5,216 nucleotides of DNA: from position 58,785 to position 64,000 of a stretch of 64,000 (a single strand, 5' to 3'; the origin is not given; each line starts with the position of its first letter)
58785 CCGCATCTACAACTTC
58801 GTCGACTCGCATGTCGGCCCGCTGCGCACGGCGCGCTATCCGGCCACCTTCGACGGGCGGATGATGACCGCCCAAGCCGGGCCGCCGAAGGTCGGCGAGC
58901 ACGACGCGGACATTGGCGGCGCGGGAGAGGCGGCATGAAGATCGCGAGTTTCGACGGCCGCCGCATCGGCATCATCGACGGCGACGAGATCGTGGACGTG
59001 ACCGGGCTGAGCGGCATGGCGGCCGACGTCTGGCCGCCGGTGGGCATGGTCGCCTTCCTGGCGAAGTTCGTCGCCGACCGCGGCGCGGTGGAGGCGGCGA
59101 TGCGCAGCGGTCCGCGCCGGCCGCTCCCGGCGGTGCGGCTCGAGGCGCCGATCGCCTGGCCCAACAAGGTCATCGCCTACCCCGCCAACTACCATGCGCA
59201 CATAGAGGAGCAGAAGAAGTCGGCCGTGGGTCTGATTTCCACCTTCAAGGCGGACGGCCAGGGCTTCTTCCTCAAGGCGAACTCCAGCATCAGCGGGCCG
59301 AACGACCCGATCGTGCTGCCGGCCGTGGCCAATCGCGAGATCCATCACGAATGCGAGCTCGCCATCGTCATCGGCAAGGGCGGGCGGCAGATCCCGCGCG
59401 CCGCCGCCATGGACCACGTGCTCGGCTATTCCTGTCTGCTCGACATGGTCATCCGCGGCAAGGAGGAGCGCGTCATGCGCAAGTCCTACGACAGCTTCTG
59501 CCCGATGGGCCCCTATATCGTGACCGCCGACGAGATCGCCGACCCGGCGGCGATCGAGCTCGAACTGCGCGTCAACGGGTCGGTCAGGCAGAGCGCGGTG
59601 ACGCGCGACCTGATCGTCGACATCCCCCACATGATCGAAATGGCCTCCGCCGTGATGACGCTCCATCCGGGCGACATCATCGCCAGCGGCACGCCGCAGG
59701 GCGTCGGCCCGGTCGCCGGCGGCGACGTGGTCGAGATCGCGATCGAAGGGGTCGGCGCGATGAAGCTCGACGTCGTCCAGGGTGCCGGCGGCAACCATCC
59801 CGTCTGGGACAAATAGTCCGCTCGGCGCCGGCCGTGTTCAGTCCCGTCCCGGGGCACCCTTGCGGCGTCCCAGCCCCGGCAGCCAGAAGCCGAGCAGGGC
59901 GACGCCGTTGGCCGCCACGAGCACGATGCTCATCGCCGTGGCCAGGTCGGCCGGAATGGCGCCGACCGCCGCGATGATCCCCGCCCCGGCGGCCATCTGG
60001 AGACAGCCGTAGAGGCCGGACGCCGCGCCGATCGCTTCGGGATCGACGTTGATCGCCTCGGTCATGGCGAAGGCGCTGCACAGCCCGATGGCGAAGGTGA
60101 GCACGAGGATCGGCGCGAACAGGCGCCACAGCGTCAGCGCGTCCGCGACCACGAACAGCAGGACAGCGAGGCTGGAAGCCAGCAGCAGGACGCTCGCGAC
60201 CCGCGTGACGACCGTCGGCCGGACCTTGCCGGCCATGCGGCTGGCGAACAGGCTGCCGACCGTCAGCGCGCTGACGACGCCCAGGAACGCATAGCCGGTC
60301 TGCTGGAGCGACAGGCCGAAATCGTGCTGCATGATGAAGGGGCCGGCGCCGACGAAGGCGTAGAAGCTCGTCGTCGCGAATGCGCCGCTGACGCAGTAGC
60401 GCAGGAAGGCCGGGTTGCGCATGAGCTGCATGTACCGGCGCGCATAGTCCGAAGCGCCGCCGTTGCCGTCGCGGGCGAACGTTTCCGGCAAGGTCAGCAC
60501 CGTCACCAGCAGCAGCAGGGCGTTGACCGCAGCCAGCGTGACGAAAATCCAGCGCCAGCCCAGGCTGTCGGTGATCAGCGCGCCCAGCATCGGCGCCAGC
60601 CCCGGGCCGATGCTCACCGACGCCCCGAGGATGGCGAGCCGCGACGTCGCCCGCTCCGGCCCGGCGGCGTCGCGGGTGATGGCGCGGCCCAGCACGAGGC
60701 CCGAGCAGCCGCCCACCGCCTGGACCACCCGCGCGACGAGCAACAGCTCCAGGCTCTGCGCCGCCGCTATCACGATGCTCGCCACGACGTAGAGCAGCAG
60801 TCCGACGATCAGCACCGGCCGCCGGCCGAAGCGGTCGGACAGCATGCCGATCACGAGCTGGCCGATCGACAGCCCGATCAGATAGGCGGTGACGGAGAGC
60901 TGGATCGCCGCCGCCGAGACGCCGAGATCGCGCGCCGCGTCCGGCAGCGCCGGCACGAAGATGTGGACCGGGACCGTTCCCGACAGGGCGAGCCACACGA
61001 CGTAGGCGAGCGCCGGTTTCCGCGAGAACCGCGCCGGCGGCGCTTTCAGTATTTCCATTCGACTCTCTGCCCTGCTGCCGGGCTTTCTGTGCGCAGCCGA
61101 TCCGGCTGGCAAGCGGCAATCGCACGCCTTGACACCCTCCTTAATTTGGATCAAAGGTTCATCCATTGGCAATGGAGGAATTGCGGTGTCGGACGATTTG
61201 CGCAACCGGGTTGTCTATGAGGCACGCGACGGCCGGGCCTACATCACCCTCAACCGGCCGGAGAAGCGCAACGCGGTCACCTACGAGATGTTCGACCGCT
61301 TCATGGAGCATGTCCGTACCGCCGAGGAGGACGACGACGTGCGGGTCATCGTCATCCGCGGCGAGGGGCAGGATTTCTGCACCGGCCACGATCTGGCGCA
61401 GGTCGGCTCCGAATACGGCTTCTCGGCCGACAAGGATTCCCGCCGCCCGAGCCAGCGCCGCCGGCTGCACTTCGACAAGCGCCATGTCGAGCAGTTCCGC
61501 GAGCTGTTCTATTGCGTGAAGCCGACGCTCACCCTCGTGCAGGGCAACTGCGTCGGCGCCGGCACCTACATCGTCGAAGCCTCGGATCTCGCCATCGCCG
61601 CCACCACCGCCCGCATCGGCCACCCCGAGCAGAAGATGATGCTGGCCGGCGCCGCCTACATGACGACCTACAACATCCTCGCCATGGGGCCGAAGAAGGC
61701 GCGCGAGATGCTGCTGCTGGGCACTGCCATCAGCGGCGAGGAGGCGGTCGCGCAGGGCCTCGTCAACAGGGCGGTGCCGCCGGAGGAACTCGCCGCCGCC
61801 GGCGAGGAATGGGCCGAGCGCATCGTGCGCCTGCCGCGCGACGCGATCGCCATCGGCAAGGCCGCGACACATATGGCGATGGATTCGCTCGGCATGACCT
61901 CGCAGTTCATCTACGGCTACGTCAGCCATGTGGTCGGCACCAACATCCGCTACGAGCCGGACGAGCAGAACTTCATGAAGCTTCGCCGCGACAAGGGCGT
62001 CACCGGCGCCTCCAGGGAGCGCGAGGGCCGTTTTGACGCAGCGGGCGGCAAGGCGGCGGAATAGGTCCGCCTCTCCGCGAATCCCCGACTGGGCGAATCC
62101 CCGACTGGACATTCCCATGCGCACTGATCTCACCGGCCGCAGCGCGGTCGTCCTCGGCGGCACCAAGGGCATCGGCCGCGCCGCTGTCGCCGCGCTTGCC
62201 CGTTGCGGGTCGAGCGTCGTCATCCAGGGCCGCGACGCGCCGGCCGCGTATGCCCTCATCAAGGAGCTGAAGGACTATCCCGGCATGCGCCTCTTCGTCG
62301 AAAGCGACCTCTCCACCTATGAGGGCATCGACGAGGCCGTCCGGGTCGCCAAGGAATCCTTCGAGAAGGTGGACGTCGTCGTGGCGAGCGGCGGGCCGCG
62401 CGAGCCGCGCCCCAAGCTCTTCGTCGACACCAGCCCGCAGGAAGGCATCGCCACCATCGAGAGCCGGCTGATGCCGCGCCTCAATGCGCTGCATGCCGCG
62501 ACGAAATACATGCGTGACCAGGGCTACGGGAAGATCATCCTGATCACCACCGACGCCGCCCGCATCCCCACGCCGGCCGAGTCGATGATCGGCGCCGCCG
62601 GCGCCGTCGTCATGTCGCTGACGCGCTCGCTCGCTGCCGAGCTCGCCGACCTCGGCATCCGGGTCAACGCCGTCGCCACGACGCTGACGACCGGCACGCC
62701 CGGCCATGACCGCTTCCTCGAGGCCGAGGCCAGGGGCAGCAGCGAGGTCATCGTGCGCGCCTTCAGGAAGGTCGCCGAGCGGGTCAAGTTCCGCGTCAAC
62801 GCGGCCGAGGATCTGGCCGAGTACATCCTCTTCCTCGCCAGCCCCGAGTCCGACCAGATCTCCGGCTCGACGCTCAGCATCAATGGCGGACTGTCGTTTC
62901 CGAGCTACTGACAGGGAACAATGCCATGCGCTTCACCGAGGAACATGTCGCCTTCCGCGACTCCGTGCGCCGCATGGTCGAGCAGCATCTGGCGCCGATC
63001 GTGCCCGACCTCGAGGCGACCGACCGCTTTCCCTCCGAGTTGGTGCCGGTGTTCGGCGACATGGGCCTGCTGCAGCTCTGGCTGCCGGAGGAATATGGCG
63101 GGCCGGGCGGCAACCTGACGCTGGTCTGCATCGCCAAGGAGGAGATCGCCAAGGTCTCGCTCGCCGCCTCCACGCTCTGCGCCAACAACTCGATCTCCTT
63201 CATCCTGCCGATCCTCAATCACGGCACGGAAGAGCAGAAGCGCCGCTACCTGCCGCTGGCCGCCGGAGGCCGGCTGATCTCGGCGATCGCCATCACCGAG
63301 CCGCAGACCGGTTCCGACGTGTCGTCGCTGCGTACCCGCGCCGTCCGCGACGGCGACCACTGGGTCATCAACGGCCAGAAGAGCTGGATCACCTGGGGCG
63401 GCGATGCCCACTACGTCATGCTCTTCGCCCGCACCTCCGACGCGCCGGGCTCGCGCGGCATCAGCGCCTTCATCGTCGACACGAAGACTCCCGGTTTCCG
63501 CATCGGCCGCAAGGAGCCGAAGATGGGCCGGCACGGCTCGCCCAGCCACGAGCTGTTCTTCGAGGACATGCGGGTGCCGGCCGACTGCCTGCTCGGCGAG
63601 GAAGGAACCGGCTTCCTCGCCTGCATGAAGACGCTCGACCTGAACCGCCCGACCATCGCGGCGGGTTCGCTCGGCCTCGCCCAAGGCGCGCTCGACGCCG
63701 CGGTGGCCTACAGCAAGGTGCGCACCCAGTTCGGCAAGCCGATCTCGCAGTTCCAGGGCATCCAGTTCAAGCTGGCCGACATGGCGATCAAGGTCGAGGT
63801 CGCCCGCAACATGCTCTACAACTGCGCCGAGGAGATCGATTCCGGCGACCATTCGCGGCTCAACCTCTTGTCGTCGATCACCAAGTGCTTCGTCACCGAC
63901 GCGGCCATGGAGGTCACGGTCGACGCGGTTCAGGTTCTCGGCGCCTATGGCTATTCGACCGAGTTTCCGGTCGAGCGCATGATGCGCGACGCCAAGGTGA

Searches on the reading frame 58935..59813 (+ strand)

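Call 42: search_protein_families(library=pfam, proteins=[window:58935-59813:+], max_evalue=0.01)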
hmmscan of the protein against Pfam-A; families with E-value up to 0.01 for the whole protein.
window:58935-59813:+ (293 aa): 1 family
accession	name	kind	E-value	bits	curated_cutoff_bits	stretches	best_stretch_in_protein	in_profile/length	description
PF01557.24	FAA_hydrolase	-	3.5e-54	184.1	23.9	1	78-280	1-213/214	Fumarylacetoacetate (FAA) hydrolase C-terminal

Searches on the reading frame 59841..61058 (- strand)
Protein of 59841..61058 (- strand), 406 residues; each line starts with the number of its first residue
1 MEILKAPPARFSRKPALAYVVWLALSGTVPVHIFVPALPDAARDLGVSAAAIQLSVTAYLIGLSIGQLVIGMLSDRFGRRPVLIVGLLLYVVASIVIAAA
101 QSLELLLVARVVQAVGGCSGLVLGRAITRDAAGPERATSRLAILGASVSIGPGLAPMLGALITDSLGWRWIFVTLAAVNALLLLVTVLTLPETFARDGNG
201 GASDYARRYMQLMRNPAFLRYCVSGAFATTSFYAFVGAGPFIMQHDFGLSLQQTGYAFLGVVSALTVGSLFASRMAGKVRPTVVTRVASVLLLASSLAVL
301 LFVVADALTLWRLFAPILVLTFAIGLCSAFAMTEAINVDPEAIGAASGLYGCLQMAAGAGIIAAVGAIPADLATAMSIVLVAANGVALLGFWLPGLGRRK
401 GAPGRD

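Call 42: search_protein_families(library=pfam, proteins=[window:59841-61058:-], max_evalue=0.01)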
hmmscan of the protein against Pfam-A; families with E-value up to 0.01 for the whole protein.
window:59841-61058:- (406 aa): 4 families
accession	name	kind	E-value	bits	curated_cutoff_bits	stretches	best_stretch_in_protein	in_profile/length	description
PF07690.21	MFS_1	-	4.1e-50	171.1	33.4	1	33-359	14-344/347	Major Facilitator Superfamily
PF00083.30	Sugar_tr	-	1.3e-13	51.1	22.3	1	49-193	45-194/452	Sugar (and other) transporter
PF06609.19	TRI12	-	4.2e-12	45.8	23.2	1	36-195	65-223/599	Fungal trichothecene efflux pump (TRI12)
PF03137.26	OATP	-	0.00011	21.1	25.8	1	204-304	281-381/545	Organic Anion Transporter Polypeptide (OATP) family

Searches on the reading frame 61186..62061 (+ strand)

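Call 42: search_protein_families(library=pfam, proteins=[window:61186-62061:+], max_evalue=0.01)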
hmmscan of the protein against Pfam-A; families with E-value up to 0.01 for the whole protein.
window:61186-62061:+ (292 aa): 2 families
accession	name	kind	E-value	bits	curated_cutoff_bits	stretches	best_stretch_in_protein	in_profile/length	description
PF00378.25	ECH_1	-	6.6e-38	130.9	27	1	15-233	4-210/251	Enoyl-CoA hydratase/isomerase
PF16113.10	ECH_2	-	1.5e-19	71.1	27.2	1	19-210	3-185/335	Enoyl-CoA hydratase/isomerase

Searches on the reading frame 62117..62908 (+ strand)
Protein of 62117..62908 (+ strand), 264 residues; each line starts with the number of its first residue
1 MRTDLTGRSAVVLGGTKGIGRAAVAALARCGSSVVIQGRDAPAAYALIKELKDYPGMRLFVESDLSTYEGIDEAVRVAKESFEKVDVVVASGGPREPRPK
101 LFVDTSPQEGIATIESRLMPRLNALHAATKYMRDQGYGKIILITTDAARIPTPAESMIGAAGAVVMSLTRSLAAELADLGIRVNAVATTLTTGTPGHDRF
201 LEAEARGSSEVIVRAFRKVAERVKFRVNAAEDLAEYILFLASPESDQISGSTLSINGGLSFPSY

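Call 42: search_protein_families(library=pfam, proteins=[window:62117-62908:+], max_evalue=0.01)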
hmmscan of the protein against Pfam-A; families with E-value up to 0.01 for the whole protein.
window:62117-62908:+ (264 aa): 3 families
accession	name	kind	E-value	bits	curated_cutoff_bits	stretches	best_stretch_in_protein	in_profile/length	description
PF13561.12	adh_short_C2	-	9.5e-33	114.2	27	1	17-260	6-236/236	Enoyl-(Acyl carrier protein) reductase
PF00106.31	adh_short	-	2.3e-30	106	26.6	1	10-195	3-185/195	short chain dehydrogenase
PF08659.16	KR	-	5.9e-06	26.8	22.6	1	11-91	4-88/180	KR domain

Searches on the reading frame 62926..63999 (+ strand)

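Call 42: search_protein_families(library=pfam, proteins=[window:62926-63999:+], max_evalue=0.01)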
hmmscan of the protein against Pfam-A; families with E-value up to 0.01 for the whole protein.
window:62926-63999:+ (358 aa): 5 families
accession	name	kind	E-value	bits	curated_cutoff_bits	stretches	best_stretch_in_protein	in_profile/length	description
PF00441.29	Acyl-CoA_dh_1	-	1.4e-40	139.3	22.4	1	227-358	1-130/150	Acyl-CoA dehydrogenase, C-terminal domain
PF02770.24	Acyl-CoA_dh_M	-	1.5e-29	102.5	33.3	1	120-215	1-97/97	Acyl-CoA dehydrogenase, middle domain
PF02771.21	Acyl-CoA_dh_N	-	6.6e-29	101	22.9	1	4-115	1-112/113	Acyl-CoA dehydrogenase, N-terminal domain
PF08028.16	Acyl-CoA_dh_2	-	1.4e-20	74.3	22.7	1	243-358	2-125/134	Acyl-CoA dehydrogenase, C-terminal domain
PF22924.1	ACOX_C_alpha1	-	0.00025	21.3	27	1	240-355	7-146/169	Acyl-CoA oxidase, C-alpha1 domain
